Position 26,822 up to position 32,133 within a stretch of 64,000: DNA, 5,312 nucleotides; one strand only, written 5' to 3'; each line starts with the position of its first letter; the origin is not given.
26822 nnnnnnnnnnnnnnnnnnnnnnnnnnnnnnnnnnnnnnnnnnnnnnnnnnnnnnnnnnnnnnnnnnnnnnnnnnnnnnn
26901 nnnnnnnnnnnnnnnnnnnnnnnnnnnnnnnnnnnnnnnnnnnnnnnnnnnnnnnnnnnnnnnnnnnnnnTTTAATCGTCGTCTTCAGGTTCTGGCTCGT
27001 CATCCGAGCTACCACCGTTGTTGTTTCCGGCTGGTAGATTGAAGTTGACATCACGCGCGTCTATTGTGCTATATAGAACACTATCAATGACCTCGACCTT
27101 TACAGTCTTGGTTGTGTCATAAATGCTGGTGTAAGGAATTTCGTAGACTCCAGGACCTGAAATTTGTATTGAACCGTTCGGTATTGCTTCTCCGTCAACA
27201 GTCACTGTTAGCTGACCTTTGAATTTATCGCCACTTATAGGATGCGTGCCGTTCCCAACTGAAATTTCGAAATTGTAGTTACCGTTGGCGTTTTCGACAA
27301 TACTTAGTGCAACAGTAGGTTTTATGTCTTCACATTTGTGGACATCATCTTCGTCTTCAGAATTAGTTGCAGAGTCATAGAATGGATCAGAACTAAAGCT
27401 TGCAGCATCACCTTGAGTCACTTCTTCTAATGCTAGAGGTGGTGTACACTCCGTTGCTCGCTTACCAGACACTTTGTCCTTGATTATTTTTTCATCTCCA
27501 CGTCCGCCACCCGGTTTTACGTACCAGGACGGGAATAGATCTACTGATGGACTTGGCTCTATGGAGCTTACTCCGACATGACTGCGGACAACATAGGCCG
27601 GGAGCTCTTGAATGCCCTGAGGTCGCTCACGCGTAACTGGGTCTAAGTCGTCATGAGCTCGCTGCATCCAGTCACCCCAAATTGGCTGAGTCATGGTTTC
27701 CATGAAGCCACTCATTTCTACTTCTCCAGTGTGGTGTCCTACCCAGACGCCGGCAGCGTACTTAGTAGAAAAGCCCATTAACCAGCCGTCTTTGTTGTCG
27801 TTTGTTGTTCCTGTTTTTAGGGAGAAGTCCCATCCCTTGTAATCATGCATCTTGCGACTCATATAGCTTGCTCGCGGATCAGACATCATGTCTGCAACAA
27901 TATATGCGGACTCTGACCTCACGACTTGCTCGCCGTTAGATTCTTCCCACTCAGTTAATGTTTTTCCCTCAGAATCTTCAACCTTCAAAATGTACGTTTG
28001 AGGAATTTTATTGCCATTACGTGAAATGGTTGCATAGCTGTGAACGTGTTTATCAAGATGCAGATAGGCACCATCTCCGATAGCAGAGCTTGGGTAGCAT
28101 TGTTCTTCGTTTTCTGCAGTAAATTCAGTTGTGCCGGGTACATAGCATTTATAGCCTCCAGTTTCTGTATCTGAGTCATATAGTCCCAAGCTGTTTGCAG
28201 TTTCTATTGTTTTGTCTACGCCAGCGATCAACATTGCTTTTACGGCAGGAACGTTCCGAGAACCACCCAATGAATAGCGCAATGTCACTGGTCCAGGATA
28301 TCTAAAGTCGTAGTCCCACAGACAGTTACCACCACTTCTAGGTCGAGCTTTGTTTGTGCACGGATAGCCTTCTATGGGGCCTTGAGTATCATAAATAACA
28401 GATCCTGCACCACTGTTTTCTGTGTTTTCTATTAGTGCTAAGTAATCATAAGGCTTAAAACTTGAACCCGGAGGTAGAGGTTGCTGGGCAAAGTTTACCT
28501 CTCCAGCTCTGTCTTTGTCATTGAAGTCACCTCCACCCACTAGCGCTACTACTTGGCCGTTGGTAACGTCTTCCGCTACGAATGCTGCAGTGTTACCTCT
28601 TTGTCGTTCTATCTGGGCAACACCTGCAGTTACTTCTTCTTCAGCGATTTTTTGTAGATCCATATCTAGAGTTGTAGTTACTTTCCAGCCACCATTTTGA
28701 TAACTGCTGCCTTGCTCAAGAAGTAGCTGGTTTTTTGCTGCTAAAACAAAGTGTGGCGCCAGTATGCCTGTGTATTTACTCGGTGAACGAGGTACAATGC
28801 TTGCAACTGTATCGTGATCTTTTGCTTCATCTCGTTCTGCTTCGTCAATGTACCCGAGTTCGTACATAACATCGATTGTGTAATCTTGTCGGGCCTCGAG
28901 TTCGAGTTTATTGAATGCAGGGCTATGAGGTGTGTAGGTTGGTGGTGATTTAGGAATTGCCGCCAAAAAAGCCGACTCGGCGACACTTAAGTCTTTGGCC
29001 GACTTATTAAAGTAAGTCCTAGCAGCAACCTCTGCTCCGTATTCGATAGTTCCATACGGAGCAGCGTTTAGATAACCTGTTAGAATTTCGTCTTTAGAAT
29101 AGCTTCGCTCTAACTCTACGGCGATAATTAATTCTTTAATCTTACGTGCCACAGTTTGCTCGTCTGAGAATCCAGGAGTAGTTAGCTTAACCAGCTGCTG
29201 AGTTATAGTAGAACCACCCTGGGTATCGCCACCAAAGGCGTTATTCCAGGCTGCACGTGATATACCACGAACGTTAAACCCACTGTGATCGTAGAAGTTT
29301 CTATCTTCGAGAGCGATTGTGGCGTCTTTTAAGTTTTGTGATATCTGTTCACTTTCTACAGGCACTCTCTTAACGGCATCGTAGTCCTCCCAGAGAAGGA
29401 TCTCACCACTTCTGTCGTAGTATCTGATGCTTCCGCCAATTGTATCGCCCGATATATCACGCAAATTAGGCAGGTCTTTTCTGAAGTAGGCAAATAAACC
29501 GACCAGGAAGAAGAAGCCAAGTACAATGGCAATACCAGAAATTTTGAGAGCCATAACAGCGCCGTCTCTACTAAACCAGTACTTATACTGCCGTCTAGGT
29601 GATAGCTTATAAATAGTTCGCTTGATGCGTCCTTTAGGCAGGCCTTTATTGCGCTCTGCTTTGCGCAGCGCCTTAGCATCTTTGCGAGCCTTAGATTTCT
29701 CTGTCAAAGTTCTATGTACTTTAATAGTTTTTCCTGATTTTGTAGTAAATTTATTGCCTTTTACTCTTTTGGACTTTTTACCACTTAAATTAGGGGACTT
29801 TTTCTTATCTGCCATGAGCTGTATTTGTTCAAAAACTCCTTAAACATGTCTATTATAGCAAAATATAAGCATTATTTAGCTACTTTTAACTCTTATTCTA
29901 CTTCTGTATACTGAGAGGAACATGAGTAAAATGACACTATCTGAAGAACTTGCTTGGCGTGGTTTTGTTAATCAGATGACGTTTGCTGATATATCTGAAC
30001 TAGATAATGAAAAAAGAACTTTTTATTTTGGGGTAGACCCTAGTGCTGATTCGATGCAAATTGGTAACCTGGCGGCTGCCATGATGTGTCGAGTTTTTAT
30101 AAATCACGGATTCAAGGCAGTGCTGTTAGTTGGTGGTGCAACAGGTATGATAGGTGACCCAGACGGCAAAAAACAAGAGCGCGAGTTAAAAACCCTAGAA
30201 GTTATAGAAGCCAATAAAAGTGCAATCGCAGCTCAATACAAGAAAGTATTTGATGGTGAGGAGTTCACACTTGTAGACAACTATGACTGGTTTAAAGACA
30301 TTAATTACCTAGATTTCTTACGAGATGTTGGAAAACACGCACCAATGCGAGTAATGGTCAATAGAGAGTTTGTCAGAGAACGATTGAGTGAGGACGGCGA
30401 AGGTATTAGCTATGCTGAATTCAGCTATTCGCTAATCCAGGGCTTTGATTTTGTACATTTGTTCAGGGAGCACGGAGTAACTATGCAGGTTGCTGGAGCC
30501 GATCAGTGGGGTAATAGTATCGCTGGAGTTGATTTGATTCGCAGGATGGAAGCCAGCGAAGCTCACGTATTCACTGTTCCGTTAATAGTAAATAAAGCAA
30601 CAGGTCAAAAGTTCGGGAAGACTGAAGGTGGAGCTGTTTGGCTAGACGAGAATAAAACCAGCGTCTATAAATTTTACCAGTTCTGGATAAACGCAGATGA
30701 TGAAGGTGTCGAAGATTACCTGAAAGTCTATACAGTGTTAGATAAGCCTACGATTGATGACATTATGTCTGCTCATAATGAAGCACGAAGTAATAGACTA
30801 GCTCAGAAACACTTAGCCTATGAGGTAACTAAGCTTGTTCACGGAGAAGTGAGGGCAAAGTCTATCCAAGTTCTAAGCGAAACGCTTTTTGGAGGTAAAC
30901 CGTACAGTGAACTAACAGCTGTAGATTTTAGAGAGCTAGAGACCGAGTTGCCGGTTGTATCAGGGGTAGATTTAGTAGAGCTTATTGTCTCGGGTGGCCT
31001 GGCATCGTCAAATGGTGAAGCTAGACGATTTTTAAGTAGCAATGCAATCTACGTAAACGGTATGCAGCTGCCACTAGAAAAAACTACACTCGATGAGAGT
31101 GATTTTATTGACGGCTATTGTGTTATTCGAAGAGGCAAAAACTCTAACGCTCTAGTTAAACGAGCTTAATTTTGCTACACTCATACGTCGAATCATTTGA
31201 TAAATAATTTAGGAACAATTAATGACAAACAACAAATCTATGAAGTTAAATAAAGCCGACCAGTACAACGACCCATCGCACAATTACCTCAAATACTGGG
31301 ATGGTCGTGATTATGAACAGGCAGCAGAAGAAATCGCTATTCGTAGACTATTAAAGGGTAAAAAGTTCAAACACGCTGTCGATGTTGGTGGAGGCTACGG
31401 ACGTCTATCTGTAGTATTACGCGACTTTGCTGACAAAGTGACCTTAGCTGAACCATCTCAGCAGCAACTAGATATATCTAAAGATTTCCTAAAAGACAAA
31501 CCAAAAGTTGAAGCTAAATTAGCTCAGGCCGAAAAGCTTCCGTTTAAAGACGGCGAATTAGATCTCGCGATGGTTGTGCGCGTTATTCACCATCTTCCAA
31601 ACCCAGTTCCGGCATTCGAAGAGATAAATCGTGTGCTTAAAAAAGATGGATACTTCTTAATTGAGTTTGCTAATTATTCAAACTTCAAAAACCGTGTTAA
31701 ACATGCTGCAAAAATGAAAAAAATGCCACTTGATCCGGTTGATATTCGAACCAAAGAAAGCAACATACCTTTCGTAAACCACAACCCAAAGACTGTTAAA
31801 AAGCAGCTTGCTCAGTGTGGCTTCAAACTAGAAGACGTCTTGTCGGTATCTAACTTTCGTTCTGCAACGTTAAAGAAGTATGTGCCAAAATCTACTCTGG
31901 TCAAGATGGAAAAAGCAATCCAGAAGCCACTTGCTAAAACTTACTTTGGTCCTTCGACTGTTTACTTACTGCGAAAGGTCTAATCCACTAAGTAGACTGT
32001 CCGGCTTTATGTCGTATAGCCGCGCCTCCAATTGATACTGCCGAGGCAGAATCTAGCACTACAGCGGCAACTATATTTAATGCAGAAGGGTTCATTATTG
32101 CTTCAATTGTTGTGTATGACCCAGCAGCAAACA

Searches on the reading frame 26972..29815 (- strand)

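Call 88: search_protein_families(library=pfam, proteins=[window:26972-29815:-], max_evalue=0.00001)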
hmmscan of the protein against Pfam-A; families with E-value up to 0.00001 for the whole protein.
window:26972-29815:- (947 aa): 2 families
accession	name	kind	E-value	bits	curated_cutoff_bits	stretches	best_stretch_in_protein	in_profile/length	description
PF00912.28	Transgly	-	7.7e-55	185.5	27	1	146-317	10-177/178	Transglycosylase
PF00905.27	Transpeptidase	-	3.3e-13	50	22.1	1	411-688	2-270/299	Penicillin binding protein transpeptidase domain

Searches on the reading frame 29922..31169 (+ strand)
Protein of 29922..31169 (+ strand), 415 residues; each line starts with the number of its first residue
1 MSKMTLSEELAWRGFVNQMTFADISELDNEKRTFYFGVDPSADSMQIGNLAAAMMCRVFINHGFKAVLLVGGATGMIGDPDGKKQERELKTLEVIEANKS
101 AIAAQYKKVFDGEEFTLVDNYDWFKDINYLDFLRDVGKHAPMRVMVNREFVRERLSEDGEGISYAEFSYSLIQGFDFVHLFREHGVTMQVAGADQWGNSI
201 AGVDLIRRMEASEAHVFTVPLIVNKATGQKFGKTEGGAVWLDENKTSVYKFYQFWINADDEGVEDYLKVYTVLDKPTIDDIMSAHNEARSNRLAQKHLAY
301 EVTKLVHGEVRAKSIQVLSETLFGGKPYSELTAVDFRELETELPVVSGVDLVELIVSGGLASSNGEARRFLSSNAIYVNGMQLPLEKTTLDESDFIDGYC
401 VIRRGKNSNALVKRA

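Call 88: search_protein_families(library=pfam, proteins=[window:29922-31169:+], max_evalue=0.00001)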
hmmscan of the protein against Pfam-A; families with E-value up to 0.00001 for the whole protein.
window:29922-31169:+ (415 aa): 2 families
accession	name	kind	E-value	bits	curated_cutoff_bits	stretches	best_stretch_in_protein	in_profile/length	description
PF00579.31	tRNA-synt_1b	-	2.4e-66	224.5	21.1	1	29-323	3-291/292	tRNA synthetases class I (W and Y)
PF22421.1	SYY_C-terminal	-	6e-12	45.7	27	1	348-411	18-82/83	Tyrosine--tRNA ligase SYY-like C-terminal domain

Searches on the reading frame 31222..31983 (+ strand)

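Call 88: search_protein_families(library=pfam, proteins=[window:31222-31983:+], max_evalue=0.00001)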
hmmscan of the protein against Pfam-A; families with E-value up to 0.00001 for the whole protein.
window:31222-31983:+ (253 aa): 6 families
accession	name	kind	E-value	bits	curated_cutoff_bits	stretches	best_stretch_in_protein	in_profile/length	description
PF08241.18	Methyltransf_11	-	4.2e-20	72.6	21.2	1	53-147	1-95/95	Methyltransferase domain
PF13649.12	Methyltransf_25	-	1.2e-14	55.2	27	1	53-143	2-97/97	Methyltransferase domain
PF13489.12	Methyltransf_23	-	4.9e-13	49.6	27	1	40-160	14-124/164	Methyltransferase domain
PF13847.12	Methyltransf_31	-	2.7e-10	40.5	27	1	50-166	5-129/145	Methyltransferase domain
PF08242.18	Methyltransf_12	-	8.7e-10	39.7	30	1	53-145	1-98/98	Methyltransferase domain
PF01209.24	Ubie_methyltran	-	2.2e-07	30.9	20.1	1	41-159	40-164/233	ubiE/COQ5 methyltransferase family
